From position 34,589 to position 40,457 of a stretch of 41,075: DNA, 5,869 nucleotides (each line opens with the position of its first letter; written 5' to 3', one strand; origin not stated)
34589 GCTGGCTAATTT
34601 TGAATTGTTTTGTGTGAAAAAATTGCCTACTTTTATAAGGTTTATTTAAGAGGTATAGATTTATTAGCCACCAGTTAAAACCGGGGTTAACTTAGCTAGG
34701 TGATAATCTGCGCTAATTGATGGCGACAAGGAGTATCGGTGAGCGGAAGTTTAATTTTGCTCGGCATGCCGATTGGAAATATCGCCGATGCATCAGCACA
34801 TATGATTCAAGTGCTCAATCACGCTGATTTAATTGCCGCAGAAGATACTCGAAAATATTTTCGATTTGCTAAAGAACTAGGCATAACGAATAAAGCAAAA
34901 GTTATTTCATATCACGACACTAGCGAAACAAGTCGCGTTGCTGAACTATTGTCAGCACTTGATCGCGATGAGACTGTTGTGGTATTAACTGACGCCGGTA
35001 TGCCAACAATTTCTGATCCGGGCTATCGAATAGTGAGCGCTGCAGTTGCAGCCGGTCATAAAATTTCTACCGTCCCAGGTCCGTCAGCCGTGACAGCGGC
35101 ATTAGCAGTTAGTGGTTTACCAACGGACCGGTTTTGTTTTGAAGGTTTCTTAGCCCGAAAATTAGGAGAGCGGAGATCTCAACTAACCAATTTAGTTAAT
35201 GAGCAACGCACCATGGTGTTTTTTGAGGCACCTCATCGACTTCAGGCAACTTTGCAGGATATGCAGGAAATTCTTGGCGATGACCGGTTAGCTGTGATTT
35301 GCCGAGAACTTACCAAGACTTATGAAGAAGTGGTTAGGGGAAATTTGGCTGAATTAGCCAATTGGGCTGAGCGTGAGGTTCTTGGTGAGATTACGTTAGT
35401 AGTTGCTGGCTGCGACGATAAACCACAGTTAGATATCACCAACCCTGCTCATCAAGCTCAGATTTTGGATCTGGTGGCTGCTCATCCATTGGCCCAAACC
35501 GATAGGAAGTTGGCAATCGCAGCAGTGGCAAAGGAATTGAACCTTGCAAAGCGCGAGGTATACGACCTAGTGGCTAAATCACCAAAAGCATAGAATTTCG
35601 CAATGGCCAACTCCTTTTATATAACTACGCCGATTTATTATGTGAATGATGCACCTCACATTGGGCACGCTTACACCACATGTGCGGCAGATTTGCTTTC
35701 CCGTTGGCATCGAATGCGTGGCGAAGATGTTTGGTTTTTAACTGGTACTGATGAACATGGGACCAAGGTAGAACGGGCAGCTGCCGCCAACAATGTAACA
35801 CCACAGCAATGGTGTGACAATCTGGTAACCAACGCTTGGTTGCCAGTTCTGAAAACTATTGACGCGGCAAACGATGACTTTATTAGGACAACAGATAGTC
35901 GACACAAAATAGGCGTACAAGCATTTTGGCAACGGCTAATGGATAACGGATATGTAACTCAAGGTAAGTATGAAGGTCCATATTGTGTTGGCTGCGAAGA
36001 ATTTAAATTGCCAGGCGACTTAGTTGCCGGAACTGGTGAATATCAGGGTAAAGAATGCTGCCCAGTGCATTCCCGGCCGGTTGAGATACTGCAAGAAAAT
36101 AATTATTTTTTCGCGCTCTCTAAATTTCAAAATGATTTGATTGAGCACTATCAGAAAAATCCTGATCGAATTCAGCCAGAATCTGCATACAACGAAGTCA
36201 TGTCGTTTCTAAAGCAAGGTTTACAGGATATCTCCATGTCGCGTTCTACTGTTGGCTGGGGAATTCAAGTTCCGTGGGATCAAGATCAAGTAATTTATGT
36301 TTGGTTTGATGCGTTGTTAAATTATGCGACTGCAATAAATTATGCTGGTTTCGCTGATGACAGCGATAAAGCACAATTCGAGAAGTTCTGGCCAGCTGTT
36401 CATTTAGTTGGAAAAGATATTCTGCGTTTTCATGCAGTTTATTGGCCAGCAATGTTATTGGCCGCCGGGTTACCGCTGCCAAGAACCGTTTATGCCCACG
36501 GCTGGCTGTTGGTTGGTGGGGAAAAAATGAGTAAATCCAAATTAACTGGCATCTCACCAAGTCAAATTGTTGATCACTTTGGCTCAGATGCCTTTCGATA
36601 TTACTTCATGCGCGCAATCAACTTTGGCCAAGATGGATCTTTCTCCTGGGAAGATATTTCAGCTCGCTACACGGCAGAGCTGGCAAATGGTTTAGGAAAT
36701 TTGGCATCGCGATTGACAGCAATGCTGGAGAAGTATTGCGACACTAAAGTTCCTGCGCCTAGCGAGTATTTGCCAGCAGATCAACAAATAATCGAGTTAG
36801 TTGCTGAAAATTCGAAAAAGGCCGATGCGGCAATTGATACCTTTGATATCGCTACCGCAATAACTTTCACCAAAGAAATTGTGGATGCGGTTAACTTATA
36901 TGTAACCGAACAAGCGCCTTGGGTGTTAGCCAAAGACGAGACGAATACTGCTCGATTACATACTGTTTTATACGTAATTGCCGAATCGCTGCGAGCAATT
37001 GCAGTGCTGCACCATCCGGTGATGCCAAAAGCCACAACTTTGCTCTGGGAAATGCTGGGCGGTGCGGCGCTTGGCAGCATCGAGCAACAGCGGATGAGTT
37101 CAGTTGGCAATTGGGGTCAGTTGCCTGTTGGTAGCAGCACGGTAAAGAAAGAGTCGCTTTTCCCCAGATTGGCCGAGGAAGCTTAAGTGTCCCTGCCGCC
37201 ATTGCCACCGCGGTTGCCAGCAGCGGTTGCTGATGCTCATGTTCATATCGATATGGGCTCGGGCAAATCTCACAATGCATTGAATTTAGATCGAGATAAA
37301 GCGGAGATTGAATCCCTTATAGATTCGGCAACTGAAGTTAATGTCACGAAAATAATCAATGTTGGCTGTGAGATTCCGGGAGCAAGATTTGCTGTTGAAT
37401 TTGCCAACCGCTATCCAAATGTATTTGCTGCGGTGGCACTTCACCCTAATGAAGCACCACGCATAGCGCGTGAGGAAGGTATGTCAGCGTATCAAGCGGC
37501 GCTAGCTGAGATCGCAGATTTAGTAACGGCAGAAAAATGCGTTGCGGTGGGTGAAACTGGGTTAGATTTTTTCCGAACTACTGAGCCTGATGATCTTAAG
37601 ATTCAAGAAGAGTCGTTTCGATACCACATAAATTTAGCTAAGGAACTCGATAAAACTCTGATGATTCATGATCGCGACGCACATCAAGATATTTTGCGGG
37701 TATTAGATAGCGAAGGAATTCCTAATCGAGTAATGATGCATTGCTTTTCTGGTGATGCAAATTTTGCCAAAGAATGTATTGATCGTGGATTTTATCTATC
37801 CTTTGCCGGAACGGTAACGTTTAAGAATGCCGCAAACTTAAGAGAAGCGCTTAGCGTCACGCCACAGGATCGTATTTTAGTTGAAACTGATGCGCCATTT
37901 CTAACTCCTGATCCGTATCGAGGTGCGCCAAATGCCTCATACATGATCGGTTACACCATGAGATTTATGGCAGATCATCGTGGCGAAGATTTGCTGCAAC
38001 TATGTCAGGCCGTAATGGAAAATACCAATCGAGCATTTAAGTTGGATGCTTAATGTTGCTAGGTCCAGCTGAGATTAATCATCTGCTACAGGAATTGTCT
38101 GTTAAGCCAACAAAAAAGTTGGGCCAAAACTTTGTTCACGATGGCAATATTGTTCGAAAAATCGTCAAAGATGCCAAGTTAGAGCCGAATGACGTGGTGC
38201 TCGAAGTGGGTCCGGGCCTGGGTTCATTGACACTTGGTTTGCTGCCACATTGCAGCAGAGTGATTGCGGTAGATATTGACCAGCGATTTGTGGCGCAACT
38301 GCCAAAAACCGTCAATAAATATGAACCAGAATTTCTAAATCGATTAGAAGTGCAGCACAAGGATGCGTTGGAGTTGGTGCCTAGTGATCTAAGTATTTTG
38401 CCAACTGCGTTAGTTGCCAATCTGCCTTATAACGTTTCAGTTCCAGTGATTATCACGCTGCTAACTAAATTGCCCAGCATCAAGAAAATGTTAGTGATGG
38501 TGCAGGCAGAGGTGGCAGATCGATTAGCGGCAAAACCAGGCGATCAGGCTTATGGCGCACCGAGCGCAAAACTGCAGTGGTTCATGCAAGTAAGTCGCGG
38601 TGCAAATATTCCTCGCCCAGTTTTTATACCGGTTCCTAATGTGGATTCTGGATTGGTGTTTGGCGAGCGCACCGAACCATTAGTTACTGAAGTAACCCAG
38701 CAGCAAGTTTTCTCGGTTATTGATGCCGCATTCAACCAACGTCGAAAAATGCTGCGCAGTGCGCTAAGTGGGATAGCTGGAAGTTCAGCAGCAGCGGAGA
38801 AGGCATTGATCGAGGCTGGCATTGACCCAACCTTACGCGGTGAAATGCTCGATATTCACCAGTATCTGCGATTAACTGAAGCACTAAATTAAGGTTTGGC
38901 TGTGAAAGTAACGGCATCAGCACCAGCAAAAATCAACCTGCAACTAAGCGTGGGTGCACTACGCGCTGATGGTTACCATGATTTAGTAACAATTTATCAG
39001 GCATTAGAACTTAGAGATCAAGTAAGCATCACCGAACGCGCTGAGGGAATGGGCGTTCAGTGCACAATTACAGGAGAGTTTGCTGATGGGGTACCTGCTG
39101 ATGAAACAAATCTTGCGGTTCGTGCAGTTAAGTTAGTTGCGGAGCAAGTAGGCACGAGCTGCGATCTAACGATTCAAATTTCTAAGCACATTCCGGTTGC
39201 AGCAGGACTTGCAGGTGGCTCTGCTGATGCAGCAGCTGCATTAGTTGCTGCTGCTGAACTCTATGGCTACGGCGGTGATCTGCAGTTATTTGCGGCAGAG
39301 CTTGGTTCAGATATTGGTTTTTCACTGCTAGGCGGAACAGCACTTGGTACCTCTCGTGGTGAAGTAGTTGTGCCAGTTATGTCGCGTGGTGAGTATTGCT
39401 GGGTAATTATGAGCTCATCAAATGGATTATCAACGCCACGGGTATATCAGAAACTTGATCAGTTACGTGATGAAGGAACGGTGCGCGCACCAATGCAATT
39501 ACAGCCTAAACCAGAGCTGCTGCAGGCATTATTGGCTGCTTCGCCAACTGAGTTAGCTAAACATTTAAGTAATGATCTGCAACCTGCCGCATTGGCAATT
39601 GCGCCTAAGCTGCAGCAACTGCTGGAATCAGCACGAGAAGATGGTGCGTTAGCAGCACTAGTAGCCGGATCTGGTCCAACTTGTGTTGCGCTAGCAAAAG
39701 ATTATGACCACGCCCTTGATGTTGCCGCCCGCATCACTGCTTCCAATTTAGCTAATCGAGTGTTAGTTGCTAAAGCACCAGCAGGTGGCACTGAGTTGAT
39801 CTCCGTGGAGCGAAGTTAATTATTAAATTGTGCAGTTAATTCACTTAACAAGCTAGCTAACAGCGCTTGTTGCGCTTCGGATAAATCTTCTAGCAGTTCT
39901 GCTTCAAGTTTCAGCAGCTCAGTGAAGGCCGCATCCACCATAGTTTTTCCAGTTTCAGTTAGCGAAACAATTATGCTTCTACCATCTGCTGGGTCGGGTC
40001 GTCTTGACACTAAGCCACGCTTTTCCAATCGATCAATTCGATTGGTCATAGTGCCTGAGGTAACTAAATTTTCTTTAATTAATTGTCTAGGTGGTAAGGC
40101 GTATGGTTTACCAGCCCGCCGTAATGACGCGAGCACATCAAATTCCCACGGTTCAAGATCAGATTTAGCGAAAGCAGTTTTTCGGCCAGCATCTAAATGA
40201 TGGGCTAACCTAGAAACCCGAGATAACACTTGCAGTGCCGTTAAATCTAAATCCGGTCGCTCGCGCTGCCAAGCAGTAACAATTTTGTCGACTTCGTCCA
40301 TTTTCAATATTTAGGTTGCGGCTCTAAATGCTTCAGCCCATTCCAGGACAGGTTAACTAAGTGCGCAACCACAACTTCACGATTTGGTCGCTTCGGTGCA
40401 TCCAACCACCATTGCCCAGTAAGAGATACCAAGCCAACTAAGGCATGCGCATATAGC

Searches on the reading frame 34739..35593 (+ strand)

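Call 73: search_protein_families(library=pfam, proteins=[window:34739-35593:+], max_evalue=0.001)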
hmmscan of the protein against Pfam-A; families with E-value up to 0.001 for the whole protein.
window:34739-35593:+ (284 aa): 1 family
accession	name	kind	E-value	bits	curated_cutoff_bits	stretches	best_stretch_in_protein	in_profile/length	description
PF00590.25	TP_methylase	-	9.7e-32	111.1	27.8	1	5-207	2-212/212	Tetrapyrrole (Corrin/Porphyrin) Methylases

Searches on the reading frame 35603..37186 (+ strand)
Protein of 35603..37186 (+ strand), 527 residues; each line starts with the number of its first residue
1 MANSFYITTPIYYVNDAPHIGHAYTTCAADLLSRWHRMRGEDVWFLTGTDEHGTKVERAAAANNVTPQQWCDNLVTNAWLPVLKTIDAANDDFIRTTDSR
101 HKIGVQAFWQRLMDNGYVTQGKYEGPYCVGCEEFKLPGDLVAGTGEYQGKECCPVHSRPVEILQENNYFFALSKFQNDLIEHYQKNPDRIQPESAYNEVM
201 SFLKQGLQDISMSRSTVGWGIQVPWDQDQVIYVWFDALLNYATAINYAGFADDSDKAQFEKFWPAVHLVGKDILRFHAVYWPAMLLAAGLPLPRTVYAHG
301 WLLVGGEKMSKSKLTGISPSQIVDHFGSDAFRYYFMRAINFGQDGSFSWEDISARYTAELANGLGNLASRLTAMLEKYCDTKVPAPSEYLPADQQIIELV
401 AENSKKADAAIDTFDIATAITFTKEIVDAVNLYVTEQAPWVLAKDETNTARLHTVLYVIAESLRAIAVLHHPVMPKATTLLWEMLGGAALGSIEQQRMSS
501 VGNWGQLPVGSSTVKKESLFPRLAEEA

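Call 73: search_protein_families(library=pfam, proteins=[window:35603-37186:+], max_evalue=0.001)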
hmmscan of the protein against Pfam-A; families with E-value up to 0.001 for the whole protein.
window:35603-37186:+ (527 aa): 5 families
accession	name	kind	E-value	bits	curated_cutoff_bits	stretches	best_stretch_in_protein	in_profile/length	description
PF09334.17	tRNA-synt_1g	-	1.5e-106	356.9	20.1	1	6-371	2-390/391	tRNA synthetases class I (M)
PF00133.28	tRNA-synt_1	-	5.2e-24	85.2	22.7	2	3-223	23-243/414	tRNA synthetases class I (I, L, M and V)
PF01406.26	tRNA-synt_1e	-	2.7e-09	37.3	27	1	14-120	19-123/301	tRNA synthetases class I (C) catalytic domain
PF19303.5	Anticodon_3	-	3.7e-08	33.8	23.5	1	383-526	1-138/152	Anticodon binding domain of methionyl tRNA ligase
PF08264.19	Anticodon_1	-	1.8e-06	28.3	25.1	1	393-488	1-96/148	Anticodon-binding domain of tRNA ligase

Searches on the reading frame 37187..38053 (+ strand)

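Call 73: search_protein_families(library=pfam, proteins=[window:37187-38053:+], max_evalue=0.001)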
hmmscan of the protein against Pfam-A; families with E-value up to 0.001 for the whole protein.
window:37187-38053:+ (288 aa): 1 family
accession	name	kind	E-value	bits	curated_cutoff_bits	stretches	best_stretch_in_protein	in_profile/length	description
PF01026.27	TatD_DNase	-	6.8e-72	242.3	27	1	16-285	2-253/253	TatD related DNase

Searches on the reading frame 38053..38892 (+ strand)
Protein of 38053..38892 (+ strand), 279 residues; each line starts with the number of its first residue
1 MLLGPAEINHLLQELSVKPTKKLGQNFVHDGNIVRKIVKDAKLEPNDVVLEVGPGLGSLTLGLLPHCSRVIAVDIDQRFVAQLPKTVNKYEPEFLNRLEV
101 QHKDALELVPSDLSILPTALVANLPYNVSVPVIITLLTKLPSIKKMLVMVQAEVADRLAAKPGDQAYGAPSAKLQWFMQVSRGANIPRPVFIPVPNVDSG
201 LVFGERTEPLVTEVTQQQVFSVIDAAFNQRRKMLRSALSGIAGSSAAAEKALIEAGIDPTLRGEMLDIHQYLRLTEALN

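Call 73: search_protein_families(library=pfam, proteins=[window:38053-38892:+], max_evalue=0.001)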
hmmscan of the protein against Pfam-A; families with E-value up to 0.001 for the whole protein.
window:38053-38892:+ (279 aa): 3 families
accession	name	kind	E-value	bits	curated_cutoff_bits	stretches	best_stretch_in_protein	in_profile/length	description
PF00398.26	RrnaAD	-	2.8e-44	151.6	24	1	21-278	6-261/263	Ribosomal RNA adenine dimethylase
PF08242.18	Methyltransf_12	-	2.1e-05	25.6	30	1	50-110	1-63/98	Methyltransferase domain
PF13649.12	Methyltransf_25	-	3.1e-05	25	27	1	49-111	1-61/97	Methyltransferase domain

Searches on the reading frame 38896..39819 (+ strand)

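Call 73: search_protein_families(library=pfam, proteins=[window:38896-39819:+], max_evalue=0.001)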
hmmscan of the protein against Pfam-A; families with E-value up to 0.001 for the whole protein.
window:38896-39819:+ (307 aa): 3 families
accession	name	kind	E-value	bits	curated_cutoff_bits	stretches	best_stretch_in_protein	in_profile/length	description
PF00288.32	GHMP_kinases_N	-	1.7e-12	47.8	22.3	1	72-147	1-87/87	GHMP kinases N terminal domain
PF08544.19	GHMP_kinases_C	-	1.9e-12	47.8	21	1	209-281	2-80/85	GHMP kinases C terminal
PF22700.2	MVD-like_N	-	0.00055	20.1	27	0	70-126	61-118/157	Diphosphomevalonate decarboxylase-like N-terminal domain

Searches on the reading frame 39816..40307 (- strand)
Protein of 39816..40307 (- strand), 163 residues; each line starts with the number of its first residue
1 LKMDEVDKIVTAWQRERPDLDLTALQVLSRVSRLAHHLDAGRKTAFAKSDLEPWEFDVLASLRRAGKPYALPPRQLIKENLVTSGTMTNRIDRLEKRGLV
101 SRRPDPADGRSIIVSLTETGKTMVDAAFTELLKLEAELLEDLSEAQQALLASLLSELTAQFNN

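Call 73: search_protein_families(library=pfam, proteins=[window:39816-40307:-], max_evalue=0.001)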
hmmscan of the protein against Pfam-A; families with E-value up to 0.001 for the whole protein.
window:39816-40307:- (163 aa): 5 families
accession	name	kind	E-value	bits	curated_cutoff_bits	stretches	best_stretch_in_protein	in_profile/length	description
PF12802.13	MarR_2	-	2.4e-14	53.7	27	1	49-111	1-61/61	MarR family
PF01047.28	MarR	-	4.1e-11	43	24.6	1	55-112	5-59/59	MarR family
PF22381.2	Staph_reg_Sar_Rot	-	1e-06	29.1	27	1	54-125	15-83/85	Transcriptional regulator SarA/Rot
PF13463.12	HTH_27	-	5.2e-05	23.9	22.2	1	82-120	30-68/68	Winged helix DNA-binding domain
PF01638.23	HxlR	-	0.00033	20.9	20.8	1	82-137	31-85/91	HxlR-like helix-turn-helix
